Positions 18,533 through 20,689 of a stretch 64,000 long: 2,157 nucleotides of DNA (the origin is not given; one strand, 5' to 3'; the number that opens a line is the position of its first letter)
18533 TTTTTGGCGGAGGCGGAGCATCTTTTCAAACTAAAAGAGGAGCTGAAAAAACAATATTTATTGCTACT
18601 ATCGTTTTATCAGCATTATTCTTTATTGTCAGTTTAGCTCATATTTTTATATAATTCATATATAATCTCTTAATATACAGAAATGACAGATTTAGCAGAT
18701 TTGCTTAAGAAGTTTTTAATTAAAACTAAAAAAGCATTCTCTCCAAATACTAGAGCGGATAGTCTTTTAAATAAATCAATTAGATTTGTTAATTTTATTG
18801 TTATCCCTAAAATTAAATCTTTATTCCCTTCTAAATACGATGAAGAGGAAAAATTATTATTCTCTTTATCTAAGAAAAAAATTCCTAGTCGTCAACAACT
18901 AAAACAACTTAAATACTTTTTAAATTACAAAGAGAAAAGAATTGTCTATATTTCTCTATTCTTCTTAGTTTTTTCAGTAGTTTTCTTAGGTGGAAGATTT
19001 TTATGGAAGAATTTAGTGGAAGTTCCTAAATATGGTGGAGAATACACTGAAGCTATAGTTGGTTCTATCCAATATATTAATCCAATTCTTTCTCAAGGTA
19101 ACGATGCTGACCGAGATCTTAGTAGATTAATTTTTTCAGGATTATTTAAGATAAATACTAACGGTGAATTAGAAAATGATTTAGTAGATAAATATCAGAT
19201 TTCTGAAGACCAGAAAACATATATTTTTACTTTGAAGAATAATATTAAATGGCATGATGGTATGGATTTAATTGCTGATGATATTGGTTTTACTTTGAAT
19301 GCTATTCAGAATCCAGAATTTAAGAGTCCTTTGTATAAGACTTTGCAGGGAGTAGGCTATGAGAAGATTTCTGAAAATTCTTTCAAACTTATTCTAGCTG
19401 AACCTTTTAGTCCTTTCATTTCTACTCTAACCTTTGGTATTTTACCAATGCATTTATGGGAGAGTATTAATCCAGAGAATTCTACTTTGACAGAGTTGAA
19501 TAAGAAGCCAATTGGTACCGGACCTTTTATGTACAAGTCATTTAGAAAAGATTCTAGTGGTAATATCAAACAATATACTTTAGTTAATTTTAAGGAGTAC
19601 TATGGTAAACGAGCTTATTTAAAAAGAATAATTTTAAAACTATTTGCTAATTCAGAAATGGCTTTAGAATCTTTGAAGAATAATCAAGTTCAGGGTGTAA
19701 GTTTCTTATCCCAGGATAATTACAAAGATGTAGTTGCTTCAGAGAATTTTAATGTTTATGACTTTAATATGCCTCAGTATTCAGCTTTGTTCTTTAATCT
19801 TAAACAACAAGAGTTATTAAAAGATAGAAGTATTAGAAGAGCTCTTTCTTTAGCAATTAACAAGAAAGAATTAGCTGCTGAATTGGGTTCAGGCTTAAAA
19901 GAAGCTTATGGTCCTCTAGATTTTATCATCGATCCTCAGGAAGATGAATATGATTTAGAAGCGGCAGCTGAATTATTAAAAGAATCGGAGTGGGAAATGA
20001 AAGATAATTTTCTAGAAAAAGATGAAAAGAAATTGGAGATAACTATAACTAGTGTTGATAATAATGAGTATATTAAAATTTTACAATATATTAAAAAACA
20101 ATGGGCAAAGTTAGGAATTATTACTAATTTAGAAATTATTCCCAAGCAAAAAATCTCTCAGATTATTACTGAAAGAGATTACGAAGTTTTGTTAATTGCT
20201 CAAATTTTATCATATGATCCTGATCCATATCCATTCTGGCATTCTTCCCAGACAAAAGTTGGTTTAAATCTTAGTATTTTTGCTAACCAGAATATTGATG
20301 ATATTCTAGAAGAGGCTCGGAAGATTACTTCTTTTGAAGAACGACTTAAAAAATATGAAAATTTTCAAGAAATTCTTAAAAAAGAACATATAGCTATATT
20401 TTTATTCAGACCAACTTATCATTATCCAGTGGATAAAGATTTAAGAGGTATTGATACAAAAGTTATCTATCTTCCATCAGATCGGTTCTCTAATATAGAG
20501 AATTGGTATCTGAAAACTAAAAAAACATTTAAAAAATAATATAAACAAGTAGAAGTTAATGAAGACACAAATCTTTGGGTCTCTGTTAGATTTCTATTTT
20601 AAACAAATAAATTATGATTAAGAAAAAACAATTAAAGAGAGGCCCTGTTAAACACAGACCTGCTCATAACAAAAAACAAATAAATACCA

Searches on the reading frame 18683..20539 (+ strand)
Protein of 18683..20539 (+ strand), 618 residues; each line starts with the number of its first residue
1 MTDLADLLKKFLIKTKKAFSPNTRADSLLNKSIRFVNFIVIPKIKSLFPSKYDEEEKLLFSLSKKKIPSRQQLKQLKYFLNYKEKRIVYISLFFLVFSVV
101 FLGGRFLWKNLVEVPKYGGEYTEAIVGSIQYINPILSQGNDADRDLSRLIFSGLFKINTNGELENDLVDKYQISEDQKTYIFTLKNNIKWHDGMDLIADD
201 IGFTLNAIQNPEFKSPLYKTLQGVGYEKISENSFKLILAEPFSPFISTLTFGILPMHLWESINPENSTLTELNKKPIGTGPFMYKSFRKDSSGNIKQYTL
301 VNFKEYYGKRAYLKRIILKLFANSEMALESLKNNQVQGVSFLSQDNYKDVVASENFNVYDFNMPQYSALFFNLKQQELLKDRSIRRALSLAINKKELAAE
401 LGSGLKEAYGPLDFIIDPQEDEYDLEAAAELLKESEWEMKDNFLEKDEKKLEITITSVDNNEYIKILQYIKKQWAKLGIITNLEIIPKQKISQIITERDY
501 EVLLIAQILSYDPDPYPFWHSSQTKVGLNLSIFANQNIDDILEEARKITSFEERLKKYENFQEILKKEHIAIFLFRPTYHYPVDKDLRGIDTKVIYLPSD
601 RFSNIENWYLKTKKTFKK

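Call 73: search_protein_families(library=pfam, proteins=[window:18683-20539:+], max_evalue=0.000001)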
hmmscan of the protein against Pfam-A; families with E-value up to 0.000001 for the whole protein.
window:18683-20539:+ (618 aa): 1 family
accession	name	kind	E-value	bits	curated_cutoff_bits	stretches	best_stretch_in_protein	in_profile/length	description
PF00496.27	SBP_bac_5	-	1.6e-64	218.8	32.4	1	162-522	1-361/368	Bacterial extracellular solute-binding proteins, family 5 Middle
